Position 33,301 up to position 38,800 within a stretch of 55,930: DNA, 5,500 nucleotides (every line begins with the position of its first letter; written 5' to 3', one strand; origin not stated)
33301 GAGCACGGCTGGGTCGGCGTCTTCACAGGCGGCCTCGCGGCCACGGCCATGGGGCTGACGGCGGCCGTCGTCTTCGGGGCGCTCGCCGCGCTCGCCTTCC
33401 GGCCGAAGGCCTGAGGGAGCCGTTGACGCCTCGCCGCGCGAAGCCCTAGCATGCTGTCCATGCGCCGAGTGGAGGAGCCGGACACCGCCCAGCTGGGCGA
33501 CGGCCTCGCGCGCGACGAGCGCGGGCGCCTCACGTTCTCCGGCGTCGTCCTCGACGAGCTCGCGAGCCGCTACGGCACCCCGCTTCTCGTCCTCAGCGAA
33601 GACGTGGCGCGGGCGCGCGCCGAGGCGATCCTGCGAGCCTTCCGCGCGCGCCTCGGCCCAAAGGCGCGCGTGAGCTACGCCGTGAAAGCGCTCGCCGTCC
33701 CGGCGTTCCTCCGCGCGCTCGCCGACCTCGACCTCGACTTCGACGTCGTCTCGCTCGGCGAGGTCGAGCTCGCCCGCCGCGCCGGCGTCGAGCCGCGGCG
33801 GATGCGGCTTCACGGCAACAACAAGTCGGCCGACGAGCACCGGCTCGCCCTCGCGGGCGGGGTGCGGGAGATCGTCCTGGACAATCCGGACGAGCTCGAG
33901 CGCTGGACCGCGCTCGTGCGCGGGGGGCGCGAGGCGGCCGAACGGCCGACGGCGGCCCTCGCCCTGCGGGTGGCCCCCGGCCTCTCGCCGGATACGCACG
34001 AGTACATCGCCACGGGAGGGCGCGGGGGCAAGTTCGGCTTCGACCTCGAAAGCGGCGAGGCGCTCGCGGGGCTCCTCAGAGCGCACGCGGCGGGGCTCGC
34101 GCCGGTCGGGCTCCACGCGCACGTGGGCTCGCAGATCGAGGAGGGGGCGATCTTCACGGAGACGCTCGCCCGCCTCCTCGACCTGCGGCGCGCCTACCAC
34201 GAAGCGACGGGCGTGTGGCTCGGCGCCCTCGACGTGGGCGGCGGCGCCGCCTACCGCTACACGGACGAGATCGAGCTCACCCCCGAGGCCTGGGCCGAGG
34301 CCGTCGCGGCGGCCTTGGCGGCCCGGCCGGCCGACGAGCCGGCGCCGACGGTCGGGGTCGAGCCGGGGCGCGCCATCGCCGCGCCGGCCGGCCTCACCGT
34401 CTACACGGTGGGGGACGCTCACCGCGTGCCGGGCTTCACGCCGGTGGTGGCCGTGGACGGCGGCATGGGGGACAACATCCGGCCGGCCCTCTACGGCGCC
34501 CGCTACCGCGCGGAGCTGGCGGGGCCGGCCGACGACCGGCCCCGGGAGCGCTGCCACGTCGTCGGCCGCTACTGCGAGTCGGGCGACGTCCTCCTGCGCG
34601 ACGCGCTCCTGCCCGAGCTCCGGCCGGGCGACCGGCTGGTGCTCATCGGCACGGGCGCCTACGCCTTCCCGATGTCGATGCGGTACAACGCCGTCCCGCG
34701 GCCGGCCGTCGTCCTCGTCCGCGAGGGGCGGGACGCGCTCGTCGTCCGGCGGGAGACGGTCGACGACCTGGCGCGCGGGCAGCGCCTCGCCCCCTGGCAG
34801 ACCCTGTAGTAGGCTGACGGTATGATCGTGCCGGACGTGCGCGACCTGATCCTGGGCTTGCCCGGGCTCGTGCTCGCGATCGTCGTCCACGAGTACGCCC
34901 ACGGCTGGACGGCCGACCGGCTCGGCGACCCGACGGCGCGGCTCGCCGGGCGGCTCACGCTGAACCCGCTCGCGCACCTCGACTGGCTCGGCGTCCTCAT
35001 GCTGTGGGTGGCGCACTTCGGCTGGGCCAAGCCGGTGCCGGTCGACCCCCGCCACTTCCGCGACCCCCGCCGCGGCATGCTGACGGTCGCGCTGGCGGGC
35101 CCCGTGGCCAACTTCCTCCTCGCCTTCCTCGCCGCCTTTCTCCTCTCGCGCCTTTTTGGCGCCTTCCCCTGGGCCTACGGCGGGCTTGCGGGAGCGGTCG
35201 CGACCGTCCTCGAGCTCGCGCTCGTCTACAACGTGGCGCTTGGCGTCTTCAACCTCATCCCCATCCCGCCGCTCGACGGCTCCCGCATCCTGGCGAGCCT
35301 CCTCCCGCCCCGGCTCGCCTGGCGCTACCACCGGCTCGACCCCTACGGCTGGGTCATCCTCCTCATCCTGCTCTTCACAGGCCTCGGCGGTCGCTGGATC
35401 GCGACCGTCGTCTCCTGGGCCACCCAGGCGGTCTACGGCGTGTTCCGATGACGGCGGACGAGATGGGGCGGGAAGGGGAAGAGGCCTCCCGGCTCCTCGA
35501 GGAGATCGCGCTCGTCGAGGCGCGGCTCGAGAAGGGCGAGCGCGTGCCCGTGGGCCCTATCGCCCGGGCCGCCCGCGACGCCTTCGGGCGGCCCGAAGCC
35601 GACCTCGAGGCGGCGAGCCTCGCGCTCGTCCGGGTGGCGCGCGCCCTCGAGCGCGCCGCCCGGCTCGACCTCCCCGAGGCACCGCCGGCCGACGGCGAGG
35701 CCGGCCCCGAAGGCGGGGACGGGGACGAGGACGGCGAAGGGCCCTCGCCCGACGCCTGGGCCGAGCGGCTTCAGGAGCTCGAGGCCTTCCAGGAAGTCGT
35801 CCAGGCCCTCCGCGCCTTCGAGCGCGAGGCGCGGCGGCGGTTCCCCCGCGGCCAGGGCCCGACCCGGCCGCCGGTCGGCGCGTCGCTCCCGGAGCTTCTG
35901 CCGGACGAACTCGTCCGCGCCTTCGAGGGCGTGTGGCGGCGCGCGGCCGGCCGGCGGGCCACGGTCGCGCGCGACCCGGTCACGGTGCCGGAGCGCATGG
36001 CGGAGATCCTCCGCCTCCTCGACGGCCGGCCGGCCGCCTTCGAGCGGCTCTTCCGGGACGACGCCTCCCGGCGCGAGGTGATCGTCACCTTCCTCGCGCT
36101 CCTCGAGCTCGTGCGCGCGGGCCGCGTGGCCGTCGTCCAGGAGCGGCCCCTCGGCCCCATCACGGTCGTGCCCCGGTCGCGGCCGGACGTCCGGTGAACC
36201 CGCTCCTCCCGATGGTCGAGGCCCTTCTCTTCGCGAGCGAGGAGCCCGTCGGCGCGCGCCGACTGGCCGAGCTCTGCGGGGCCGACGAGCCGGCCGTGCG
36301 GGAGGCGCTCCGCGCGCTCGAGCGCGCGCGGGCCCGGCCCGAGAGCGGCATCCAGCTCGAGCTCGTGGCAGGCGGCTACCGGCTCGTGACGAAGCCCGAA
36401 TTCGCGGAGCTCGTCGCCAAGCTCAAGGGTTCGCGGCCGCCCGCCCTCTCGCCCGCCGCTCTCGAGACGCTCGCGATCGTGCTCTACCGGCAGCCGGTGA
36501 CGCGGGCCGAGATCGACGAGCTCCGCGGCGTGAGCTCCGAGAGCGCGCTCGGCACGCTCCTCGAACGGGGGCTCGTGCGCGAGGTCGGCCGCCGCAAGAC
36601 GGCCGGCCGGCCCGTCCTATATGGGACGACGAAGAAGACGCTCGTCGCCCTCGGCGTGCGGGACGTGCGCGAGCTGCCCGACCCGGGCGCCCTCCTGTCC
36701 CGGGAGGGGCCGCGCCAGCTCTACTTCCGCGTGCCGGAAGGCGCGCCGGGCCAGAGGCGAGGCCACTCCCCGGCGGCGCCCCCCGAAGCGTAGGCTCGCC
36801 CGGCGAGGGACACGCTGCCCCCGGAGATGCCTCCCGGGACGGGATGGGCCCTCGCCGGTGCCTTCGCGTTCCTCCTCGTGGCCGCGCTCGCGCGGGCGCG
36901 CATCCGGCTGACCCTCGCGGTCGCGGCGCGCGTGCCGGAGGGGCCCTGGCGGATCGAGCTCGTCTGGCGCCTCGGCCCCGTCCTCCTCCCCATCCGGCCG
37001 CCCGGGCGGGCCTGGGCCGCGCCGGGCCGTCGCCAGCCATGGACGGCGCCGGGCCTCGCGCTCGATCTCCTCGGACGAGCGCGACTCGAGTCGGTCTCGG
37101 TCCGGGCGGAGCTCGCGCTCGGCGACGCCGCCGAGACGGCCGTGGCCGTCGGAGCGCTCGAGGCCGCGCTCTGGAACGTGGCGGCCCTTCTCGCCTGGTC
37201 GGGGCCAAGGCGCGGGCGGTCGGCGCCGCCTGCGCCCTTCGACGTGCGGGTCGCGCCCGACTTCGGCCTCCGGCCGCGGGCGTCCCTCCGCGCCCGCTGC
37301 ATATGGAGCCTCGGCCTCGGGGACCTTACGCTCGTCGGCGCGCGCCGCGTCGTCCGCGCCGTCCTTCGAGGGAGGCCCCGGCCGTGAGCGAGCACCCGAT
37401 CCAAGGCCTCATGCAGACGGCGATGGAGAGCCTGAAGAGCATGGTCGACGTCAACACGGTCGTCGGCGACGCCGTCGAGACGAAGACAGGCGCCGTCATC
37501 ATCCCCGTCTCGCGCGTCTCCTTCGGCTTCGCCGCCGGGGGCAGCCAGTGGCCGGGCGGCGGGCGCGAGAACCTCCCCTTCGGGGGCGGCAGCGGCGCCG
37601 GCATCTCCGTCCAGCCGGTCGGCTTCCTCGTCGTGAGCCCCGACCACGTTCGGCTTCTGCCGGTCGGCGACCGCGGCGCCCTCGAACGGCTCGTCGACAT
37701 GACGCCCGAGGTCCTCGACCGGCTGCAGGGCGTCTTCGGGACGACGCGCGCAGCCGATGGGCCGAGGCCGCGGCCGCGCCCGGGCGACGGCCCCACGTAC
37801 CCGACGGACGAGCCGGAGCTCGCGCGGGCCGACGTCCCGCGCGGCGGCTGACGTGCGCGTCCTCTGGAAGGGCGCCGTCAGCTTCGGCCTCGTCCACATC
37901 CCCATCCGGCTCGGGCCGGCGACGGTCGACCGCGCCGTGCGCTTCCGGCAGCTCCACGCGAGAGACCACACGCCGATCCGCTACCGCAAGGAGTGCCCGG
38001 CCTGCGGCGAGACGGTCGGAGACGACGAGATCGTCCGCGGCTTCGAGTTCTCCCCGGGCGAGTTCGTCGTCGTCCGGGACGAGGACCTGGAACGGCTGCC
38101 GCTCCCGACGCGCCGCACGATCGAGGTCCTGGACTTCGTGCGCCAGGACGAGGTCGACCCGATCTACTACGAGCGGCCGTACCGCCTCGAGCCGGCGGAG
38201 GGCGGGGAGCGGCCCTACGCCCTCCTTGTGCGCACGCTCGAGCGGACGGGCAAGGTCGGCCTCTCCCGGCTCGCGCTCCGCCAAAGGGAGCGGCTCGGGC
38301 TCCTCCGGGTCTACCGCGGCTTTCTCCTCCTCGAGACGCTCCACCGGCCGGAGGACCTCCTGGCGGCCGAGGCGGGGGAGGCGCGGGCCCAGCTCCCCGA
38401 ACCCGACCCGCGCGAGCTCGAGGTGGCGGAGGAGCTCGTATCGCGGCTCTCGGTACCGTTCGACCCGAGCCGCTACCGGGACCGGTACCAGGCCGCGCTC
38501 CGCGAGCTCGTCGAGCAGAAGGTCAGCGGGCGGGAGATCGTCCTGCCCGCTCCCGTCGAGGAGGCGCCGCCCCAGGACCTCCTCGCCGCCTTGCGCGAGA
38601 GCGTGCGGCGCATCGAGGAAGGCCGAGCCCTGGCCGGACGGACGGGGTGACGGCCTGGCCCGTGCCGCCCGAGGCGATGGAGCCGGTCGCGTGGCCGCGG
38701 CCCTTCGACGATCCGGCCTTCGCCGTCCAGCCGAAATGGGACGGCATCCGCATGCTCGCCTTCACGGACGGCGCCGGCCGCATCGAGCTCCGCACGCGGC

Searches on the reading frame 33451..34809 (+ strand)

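Call 14: search_protein_families(library=pfam, proteins=[window:33451-34809:+], max_evalue=0.01)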
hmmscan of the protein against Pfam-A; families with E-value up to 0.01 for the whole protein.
window:33451-34809:+ (452 aa): 3 families
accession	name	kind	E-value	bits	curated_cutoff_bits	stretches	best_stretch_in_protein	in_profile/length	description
PF02784.22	Orn_Arg_deC_N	-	4.3e-45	154.4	23.4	1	61-311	8-247/247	Pyridoxal-dependent decarboxylase, pyridoxal binding domain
PF00278.28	Orn_DAP_Arg_deC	-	4.6e-15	56.1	23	1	312-401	6-94/95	Pyridoxal-dependent decarboxylase, C-terminal sheet domain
PF01168.26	Ala_racemase_N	-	1.7e-05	25.1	24.1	1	61-250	10-182/220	Alanine racemase, N-terminal domain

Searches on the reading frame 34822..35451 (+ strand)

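Call 14: search_protein_families(library=pfam, proteins=[window:34822-35451:+], max_evalue=0.01)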
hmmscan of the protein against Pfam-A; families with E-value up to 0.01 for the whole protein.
window:34822-35451:+ (209 aa): 1 family
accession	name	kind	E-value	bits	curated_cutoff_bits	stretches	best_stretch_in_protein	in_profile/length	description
PF02163.28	Peptidase_M50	-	1.3e-15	57.7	27.2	2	126-162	159-195/221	Peptidase family M50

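Call 15: search_protein_families(library=ncbifam, proteins=[window:34822-35451:+], max_evalue=0.01)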
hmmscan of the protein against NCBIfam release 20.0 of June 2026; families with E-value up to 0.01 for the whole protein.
window:34822-35451:+ (209 aa): 3 families
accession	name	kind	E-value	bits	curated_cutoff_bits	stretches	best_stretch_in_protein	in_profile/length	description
NF041824.1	daptide_HExxH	equivalog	1.3e-05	24.5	300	1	83-161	216-284/379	daptide biosynthesis intramembrane metalloprotease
NF008046.0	PRK10779.1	equivalog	1.9e-05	23.9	477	0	125-157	376-407/450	sigma E protease regulator RseP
TIGR00054.1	TIGR00054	equivalog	0.00025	20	147.55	1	133-160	353-379/421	RIP metalloprotease RseP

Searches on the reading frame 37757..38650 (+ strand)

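Call 60: search_protein_families(library=pfam, proteins=[window:37757-38650:+], max_evalue=0.001)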
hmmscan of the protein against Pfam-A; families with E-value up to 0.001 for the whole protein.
window:37757-38650:+ (297 aa): 1 family
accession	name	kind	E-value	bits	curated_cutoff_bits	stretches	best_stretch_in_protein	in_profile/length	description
PF02735.22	Ku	-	1e-41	143.4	25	1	42-222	1-189/190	Ku70/Ku80 beta-barrel domain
